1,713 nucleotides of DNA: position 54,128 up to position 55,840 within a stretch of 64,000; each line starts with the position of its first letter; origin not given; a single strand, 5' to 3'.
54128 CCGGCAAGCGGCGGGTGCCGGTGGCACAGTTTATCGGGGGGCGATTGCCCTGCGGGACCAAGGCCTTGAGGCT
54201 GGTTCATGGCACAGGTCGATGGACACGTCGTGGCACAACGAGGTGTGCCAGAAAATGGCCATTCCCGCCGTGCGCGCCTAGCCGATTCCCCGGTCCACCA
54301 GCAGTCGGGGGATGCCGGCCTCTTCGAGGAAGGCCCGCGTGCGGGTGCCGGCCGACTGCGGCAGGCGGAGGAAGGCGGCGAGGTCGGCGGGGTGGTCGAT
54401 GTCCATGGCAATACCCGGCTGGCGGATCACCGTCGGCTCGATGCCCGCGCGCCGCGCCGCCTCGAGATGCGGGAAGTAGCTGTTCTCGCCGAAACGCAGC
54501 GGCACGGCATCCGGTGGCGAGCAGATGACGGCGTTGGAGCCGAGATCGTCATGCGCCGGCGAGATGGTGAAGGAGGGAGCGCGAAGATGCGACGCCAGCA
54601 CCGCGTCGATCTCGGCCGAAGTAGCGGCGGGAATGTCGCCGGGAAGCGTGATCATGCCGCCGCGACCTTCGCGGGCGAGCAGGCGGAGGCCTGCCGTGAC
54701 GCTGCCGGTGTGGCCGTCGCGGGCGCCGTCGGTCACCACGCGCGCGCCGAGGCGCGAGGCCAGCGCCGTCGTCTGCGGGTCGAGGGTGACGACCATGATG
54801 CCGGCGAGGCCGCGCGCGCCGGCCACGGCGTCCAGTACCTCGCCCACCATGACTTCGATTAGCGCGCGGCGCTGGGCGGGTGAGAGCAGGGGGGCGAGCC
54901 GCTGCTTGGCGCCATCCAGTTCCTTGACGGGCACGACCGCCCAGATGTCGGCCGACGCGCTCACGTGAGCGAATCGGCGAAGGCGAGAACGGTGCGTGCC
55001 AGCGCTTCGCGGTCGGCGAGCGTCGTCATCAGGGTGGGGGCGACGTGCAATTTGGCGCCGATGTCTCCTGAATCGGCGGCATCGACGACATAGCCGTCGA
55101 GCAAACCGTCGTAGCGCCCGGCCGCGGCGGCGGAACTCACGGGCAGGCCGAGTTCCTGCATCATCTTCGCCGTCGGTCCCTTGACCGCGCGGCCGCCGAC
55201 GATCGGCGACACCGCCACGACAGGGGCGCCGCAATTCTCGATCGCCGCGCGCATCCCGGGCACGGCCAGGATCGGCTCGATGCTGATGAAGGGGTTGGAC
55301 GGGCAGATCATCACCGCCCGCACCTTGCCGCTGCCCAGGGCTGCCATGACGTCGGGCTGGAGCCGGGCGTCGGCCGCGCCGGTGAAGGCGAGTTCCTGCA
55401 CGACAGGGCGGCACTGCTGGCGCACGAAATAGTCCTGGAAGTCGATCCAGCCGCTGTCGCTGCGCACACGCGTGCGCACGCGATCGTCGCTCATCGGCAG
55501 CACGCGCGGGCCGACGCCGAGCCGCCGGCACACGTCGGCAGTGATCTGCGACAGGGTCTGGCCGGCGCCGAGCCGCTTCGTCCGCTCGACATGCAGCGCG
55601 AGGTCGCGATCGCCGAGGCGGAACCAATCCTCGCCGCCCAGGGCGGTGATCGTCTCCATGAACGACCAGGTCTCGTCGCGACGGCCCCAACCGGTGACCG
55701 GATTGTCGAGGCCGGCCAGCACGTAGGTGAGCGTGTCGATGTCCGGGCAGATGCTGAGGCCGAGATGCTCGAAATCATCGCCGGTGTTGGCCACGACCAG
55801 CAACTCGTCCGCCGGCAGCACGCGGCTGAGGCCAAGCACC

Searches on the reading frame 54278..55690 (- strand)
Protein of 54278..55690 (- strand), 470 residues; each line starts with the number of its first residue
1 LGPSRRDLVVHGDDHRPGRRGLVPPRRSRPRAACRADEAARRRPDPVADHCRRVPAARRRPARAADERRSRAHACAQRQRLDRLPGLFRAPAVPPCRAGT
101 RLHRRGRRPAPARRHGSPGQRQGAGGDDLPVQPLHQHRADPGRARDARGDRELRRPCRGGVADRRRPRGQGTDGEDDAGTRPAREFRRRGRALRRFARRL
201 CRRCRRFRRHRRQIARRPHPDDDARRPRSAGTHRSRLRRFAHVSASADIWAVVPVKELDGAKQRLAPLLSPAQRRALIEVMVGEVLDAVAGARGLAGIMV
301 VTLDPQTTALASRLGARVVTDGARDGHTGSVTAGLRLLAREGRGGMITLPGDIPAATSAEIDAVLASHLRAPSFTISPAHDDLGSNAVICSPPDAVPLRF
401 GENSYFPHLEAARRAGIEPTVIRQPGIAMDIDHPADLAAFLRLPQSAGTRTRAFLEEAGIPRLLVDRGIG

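Call 11: search_protein_families(library=pfam, proteins=[window:54278-55690:-])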
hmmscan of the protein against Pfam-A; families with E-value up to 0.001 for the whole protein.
window:54278-55690:- (470 aa): 1 family
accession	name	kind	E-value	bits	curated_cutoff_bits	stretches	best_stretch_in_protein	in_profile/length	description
PF01983.22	CofC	-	3.4e-19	69.4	22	1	251-460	3-200/217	Guanylyl transferase CofC like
